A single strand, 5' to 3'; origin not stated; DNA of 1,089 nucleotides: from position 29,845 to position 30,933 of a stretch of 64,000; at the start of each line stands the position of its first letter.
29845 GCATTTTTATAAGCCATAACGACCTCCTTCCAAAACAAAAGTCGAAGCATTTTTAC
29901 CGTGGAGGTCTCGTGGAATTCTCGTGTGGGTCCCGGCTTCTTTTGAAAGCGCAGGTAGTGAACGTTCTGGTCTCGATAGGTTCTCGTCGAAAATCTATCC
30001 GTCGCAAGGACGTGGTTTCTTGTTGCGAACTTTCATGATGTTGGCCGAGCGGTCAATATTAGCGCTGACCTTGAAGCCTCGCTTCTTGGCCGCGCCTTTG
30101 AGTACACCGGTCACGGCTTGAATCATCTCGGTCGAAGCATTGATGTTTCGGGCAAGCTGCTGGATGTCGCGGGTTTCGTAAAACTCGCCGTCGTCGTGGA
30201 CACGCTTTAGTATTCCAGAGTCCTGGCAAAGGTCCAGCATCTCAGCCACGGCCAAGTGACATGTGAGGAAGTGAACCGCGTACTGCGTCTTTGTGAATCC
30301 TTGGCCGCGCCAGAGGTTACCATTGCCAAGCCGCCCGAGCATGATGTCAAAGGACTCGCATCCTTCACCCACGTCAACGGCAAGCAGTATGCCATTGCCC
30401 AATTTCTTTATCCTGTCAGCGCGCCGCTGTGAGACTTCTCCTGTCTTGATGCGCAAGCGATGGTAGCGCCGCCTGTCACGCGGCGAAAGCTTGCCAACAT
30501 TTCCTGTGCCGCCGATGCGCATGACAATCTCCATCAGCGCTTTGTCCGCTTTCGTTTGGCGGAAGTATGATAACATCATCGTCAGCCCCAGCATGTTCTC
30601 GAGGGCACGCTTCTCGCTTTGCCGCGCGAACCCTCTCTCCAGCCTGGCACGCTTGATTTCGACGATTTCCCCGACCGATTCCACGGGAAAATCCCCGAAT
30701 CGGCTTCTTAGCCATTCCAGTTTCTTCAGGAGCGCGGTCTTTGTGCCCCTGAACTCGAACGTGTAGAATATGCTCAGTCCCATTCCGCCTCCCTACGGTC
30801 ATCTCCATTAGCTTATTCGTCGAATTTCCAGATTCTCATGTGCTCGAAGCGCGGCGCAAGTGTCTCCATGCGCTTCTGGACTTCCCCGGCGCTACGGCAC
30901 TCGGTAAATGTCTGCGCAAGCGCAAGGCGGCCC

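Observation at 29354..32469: Cassette of tandem Mor-like activators plus three unknown genes, possibly inserted into a lipoprotein gene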

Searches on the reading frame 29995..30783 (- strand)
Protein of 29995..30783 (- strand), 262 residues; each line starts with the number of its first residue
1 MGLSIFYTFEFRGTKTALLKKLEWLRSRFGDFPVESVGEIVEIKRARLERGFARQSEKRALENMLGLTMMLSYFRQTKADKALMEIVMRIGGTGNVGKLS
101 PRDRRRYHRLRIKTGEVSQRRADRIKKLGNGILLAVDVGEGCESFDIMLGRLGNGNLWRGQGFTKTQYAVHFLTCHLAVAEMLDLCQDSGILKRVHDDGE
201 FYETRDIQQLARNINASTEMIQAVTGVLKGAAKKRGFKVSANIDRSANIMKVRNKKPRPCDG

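Call 3: search_protein_families(library=pfam, proteins=[window:29995-30783:-], max_evalue=1)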
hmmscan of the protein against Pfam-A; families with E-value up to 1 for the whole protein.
window:29995-30783:- (262 aa): 1 family
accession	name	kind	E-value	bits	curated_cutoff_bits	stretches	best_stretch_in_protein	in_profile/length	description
PF10750.14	DUF2536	-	0.1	12.9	27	1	192-224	5-37/68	Protein of unknown function (DUF2536)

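Call 4: search_protein_families(library=ncbifam, proteins=[window:29995-30783:-], max_evalue=1)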
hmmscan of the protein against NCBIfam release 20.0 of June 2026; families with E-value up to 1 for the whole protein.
window:29995-30783:- (262 aa): 0 families

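Call 8: search_protein_families(library=phrogs, proteins=[window:29995-30783:-], max_evalue=0.1)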
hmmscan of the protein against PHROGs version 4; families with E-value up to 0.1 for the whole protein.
window:29995-30783:- (262 aa): 0 families

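Call 9: search_protein_families(library=padloc, proteins=[window:29995-30783:-], max_evalue=0.1)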
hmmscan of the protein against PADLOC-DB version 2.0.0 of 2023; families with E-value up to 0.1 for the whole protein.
window:29995-30783:- (262 aa): 0 families

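Call 12: find_homologous_proteins(query=window:29995-30783:-)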
Query window:29995-30783:- (262 aa): 20 proteins with E <= 0.001 among 721 candidates.
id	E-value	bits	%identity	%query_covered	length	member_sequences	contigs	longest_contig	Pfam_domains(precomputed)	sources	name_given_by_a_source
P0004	6.7e-170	581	100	100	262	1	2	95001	-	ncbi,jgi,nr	ncbi:MAG: hypothetical protein E3J72_00970 [Planctomycetota bacterium]|nr:MAG: hypothetical protein 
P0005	5.4e-121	421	70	100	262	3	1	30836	-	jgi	jgi:hypothetical protein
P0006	2.7e-100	353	62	100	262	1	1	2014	-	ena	-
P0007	5.5e-91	323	56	98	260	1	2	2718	-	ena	-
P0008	9.8e-90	319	55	100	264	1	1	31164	-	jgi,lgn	jgi:hypothetical protein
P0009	1.1e-89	318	55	98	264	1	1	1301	-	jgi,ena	-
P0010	1.5e-88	315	57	98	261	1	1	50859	-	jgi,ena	-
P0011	2.1e-88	314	57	100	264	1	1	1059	-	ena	-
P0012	1.6e-86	308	56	100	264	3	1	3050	-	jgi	-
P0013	5.4e-86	306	56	98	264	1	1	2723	-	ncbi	-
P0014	1.1e-84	302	56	90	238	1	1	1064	-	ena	-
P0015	2.9e-84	301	54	100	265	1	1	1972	-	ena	-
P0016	9.5e-84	299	54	100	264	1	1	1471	-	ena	-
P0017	1.6e-82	295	54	95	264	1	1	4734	-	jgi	-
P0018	2.5e-78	281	52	95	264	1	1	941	-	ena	-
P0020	2.0e-77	278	50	98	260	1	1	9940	-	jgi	-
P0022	8.6e-44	168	42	94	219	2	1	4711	-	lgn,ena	-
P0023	3.3e-35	140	36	98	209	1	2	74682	-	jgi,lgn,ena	-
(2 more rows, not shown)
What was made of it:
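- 29995..30783 (-): orf262: member of a large uncharacterised family. In close relatives it is the gene immediately downstream of a short serine integrase. 20 homologues of 209-271 aa, 16 of them 260-271 aa (call 12).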

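Call 16: find_encoding_contigs(protein=P0005, flank=6000, max_places=2)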
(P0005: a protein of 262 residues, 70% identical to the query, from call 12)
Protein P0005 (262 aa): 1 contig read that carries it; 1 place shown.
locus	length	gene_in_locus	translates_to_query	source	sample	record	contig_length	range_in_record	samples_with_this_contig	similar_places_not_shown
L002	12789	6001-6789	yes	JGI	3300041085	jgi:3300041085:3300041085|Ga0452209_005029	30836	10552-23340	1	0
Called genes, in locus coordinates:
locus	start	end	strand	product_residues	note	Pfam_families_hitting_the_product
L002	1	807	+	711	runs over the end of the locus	PF09250:Prim-Pol, PF08708:PriCT_1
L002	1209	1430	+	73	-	-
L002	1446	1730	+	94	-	PF04026:SpoVG (weak)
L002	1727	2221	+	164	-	-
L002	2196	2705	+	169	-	PF13384:HTH_23 (weak), PF08281:Sigma70_r4_2 (faint), PF13518:HTH_28 (faint), PF01381:HTH_3 (weak)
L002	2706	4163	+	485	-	PF03237:Terminase_6N (weak), PF17289:Terminase_6C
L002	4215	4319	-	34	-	-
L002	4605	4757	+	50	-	-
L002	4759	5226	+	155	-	-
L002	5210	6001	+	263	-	PF00239:Resolvase, PF07508:Recombinase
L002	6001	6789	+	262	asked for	-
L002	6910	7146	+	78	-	-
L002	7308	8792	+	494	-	PF04860:Phage_portal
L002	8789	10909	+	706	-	PF04233:Phage_Mu_F, PF07498:Rho_N (faint), PF06167:Peptidase_M90 (weak)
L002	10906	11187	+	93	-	-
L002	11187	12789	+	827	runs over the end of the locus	PF02086:MethyltransfD12, PF01170:UPF0020 (faint), PF02086:MethyltransfD12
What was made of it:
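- L002 carries a TerS-like gene, TerL, portal, Mu-F and Prim-Pol (call 16).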

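Call 17: find_encoding_contigs(protein=P0008, flank=6000, max_places=2)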
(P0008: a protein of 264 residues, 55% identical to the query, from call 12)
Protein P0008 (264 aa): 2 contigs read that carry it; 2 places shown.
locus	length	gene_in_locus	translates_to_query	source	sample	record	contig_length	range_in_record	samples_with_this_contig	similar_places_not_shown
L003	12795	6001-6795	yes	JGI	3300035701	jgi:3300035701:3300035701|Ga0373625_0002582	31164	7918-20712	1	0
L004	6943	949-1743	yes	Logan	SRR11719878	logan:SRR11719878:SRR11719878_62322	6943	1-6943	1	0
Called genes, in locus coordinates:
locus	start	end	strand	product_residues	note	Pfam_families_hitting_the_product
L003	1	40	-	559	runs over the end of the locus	PF00580:UvrD-helicase, PF01443:Viral_helicase1 (faint), PF13245:AAA_19, PF13401:AAA_22 (faint), PF13361:UvrD_C, PF13538:UvrD_C_2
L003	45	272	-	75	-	-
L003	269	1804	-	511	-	-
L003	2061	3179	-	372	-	-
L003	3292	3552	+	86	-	PF12728:HTH_17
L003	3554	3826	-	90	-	-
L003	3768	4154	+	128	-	-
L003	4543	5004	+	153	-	-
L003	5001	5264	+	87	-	-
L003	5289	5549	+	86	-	-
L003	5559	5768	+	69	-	-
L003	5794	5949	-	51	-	-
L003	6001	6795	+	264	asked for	-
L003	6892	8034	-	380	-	PF03073:TspO_MBR, PF00535:Glycos_transf_2, PF10111:Glyco_tranf_2_2 (weak)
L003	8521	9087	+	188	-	-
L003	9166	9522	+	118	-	PF00072:Response_reg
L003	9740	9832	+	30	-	-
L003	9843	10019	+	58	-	-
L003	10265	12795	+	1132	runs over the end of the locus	PF00176:SNF2-rel_dom, PF00270:DEAD (weak), PF04851:ResIII, PF00271:Helicase_C, PF13020:NOV_C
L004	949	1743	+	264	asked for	-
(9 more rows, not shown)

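Call 18: find_encoding_contigs(protein=P0010, flank=6000, max_places=2)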
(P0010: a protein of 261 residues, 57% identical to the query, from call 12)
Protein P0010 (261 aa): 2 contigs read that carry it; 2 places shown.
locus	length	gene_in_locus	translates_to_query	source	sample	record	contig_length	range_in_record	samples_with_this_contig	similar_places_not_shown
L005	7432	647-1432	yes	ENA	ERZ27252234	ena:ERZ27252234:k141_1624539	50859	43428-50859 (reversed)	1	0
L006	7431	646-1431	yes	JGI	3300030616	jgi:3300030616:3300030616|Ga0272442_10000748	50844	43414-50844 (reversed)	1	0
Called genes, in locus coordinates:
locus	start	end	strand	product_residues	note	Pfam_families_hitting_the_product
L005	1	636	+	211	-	?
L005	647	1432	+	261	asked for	-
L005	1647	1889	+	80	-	PF13384:HTH_23 (weak), PF13551:HTH_29 (weak)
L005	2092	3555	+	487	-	PF04860:Phage_portal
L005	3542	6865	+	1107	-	PF04233:Phage_Mu_F, PF07804:HipA_C (faint), PF18640:LepB_N (weak)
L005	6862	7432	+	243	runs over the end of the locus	-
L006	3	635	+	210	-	?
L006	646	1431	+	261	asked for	-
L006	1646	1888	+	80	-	PF13384:HTH_23 (weak), PF13551:HTH_29 (weak)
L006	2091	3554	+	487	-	PF04860:Phage_portal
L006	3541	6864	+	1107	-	PF04233:Phage_Mu_F, PF07804:HipA_C (faint), PF18640:LepB_N (weak)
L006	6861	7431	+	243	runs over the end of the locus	-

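Call 19: find_encoding_contigs(protein=P0023, flank=6000, max_places=2)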
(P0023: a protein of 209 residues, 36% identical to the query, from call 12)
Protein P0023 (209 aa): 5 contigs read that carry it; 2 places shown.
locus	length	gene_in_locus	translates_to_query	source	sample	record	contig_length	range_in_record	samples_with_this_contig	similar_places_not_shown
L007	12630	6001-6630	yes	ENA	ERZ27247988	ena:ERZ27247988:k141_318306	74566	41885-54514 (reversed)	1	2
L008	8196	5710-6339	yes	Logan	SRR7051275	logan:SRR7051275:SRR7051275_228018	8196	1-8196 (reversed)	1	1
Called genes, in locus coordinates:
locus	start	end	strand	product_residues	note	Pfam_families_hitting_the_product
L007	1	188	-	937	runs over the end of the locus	-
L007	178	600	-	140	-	-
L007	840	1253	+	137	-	-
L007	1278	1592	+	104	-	-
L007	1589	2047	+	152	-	-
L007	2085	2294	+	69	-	-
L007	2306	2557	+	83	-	-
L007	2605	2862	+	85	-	-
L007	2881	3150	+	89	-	-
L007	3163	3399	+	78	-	-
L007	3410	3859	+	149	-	-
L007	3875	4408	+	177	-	-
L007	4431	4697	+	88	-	-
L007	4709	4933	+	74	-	-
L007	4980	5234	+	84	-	-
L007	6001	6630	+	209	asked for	-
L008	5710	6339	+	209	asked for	-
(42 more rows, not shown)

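Call 29: find_related_loci(query=A2, collection=viral_contigs, flank=8000)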
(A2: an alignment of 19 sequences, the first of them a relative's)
Query A2 (262 aa) in viral_contigs; peptide patterns used: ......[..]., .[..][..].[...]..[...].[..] (x = any residue, [..] = any of these).
111 stretches matched a pattern; 5 encode a relative of the query (tblastn E <= 1e-3); 5 distinct loci.
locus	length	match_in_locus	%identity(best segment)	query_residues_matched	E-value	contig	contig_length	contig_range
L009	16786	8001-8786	71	1-262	2e-125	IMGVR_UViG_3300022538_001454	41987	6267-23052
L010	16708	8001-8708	30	1-262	4e-29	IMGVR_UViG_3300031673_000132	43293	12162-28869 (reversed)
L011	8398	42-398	41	131-253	6e-23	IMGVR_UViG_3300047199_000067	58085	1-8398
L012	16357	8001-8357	37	132-253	4e-22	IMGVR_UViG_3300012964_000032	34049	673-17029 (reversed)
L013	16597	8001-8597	37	1-253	1e-38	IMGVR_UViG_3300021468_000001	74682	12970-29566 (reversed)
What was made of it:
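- L009 is an IMG/VR viral contig (call 29). The closest relatives of every cassette gene lie in phage contigs (calls 16, 18, 29).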

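Call 34: search_protein_families(library=pfam, proteins=[L009:148-1605:+, L009:1670-2101:+, L009:2175-2861:+, L009:2888-3253:+, L009:3299-5458:+, L009:7066-8001:+, L009:8924-9160:+, L009:9355-10806:+, L009:10803-12923:+, L005:1-636:+], max_evalue=0.001)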
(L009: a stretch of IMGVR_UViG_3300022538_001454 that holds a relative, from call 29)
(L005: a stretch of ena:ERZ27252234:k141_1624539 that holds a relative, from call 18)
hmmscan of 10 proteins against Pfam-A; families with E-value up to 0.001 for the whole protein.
L009:148-1605:+ (485 aa): 0 families

L009:1670-2101:+ (143 aa): 0 families

L009:2175-2861:+ (228 aa): 2 families
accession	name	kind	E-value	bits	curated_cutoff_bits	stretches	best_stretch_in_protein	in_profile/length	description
PF04542.20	Sigma70_r2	-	3.6e-05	23.9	24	1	55-114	13-69/71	Sigma-70 region 2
PF13518.12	HTH_28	-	0.0006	20.3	25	0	187-216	8-37/52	Helix-turn-helix domain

L009:2888-3253:+ (121 aa): 0 families

L009:3299-5458:+ (719 aa): 3 families
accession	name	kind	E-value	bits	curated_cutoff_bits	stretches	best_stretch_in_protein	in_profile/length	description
PF09250.16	Prim-Pol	-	5.5e-40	137.8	22.8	1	19-168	1-154/158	Bifunctional DNA primase/polymerase, N-terminal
PF08708.16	PriCT_1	-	5.6e-11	42.3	21.1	1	212-274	6-67/67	Primase C terminal 1 (PriCT-1)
PF13148.11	DUF3987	-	9.1e-08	32.1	27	1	403-628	132-357/364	Protein of unknown function (DUF3987)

L009:7066-8001:+ (311 aa): 2 families
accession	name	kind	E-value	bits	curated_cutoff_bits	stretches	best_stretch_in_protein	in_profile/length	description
PF00239.26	Resolvase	-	7.3e-42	143.3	23.3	1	57-204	1-144/145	Resolvase, N terminal domain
PF07508.19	Recombinase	-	1.2e-16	61.2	21.1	1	226-306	1-95/102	Recombinase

L009:8924-9160:+ (78 aa): 1 family
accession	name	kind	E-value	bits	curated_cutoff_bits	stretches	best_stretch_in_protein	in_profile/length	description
PF13384.12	HTH_23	-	0.0003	21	24.6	1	39-70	9-40/50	Homeodomain-like domain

L009:9355-10806:+ (483 aa): 2 families
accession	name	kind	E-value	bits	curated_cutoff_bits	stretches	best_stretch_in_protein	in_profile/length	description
PF04860.17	Phage_portal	-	1.2e-38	133.5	39.1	1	59-417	4-320/321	Phage portal protein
PF06074.18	Portal_Mu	-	4.8e-06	26.6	23.9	1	72-407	25-323/336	Portal protein of Mu bacteriophage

L009:10803-12923:+ (706 aa): 3 families
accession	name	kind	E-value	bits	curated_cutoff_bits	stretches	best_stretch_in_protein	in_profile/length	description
PF04233.19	Phage_Mu_F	-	7e-12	46.5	29.6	1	152-314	2-111/112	Phage Mu protein F like protein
PF07498.18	Rho_N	-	1.8e-07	31.4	24.9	0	419-447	3-31/43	Rho termination factor, N-terminal domain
PF06167.18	Peptidase_M90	-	9.2e-06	25.9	26.2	1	579-696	147-240/243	Glucose-regulated metallo-peptidase M90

L005:1-636:+ (211 aa): 2 families
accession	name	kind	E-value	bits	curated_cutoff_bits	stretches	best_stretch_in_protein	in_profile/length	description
PF00239.26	Resolvase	-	2.9e-29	102.5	23.3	1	1-108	37-144/145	Resolvase, N terminal domain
PF07508.19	Recombinase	-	2.2e-19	70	21.1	1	129-211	1-97/102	Recombinase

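Call 35: predict_structure(alignment_id=A2)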
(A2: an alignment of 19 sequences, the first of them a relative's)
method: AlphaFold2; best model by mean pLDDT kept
length: 262 residues; sequences in the alignment: 19
mean_pLDDT: 87.9   pTM: 0.80
mean pLDDT of the five models: 87.9, 87.7, 87.1, 86.6, 85.3
residues with pLDDT >= 90: 158; 70-90: 78; 50-70: 22; < 50: 4
segments of 3 or more residues with pLDDT < 50: none
pLDDT, mean of each block of 10 residues (from residue 1): 84 98 97 95 94 79 95 91 93 91 95 95 97 94 92 97 84 88 97 92 87 80 80 80 61 57 45
secondary structure, 60 per line:
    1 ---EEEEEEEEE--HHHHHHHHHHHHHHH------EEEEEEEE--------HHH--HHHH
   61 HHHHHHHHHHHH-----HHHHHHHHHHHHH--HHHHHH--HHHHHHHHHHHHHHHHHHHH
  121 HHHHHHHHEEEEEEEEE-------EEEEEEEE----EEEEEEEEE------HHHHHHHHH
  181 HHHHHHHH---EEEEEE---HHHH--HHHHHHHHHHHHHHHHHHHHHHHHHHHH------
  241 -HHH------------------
elements in order: E4-12 H15-29 E36-43 H57-72 H78-90 H93-98 H101-128 E129-137 E145-152 E157-165 H172-188 E192-197 H201-204 H207-234
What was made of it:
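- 29995..30783 (-): AF2 pLDDT 87.9, pTM 0.80 (call 35).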

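Call 37: search_dna_similar(query=window:29995-30783:-, collection=phages, mode=protein, max_evalue=0.01)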
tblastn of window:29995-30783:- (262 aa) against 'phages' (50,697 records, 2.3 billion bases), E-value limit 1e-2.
No match.
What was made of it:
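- Tried and rejected: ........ tblastn found no match (call 37).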

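Call 38: fold_search(model_id=the predicted structure, library=pdb)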
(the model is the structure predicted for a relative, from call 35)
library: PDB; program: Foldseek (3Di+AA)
matches with E <= 10: 373; with E <= 0.001: 0
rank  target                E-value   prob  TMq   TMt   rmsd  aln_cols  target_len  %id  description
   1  5nyg_E                1.5e-01  0.10  0.14  0.16  16.8       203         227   11  Anbu (Gly-1) mutant from Hyphomicrobium sp. strain MC1 - SG P2(1)2(1)2(1) (released 2017-05-24)
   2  5nyg_A                2.1e-01  0.08  0.14  0.15  17.8       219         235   11  Anbu (Gly-1) mutant from Hyphomicrobium sp. strain MC1 - SG P2(1)2(1)2(1) (released 2017-05-24)
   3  5nyj_A                2.5e-01  0.08  0.17  0.18  19.7       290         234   11  Anbu from Hyphomicrobium sp. strain MC1 - SG: C2 (released 2017-05-24)
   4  5nyg_B                2.7e-01  0.07  0.17  0.18  18.9       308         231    9  Anbu (Gly-1) mutant from Hyphomicrobium sp. strain MC1 - SG P2(1)2(1)2(1) (released 2017-05-24)
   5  5nyj_I                2.8e-01  0.08  0.15  0.17  16.0       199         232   12  Anbu from Hyphomicrobium sp. strain MC1 - SG: C2 (released 2017-05-24)
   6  5wx8_A                3.0e-01  0.33  0.26  0.37  12.9       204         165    9  Human herpesvirus 6A immediate early protein 2 C-terminal domain (released 2017-08-02)
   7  6rj7_A                4.0e-01  0.06  0.15  0.16  21.7       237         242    9  Crystal structure of the 19F labelled OXA-48 (released 2019-07-31)
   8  8deu_C                4.3e-01  0.08  0.20  0.07  24.0       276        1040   14  Cryo-electron microscopy structure of Neisseria gonorrhoeae multidrug efflux pump MtrD with CASP peptide complex (released 2022-09-14)
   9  1mw9                  4.5e-01  0.02  0.11  0.07  21.1       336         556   10  Crystal Structure of H365R mutant of 67 kDA N-terminal fragment of E. coli DNA Topoisomerase I (released 2003-10-14)
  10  6k8o_A                4.5e-01  0.02  0.10  0.05  22.4       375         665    8  Crystal structure of the Sulfolobus solfataricus topoisomerase III in complex with DNA (released 2020-06-24)
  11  8fmw_F                5.1e-01  0.12  0.11  0.25  11.1        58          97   19  The structure of a hibernating ribosome in the Lyme disease pathogen (released 2023-11-08)
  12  4v7n_AA               6.8e-01  0.06  0.16  0.13  13.2       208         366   10  Glycocyamine kinase, beta-beta homodimer from marine worm Namalycastis sp., with transition state analog Mg(II)-ADP-N (released 2014-07-09)
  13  6k8n_C                6.8e-01  0.02  0.10  0.05  21.0       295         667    9  Crystal structure of the Sulfolobus solfataricus topoisomerase III (released 2020-06-24)
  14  2wuq_A                7.2e-01  0.04  0.16  0.15  20.2       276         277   10  Crystal structure of BlaB protein from Streptomyces cacaoi (released 2010-10-13)
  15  5odz_D                8.2e-01  0.05  0.15  0.16  21.2       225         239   12  CRYSTAL STRUCTURE OF THE BETA-LACTAMASE OXA-163 (released 2017-10-18)
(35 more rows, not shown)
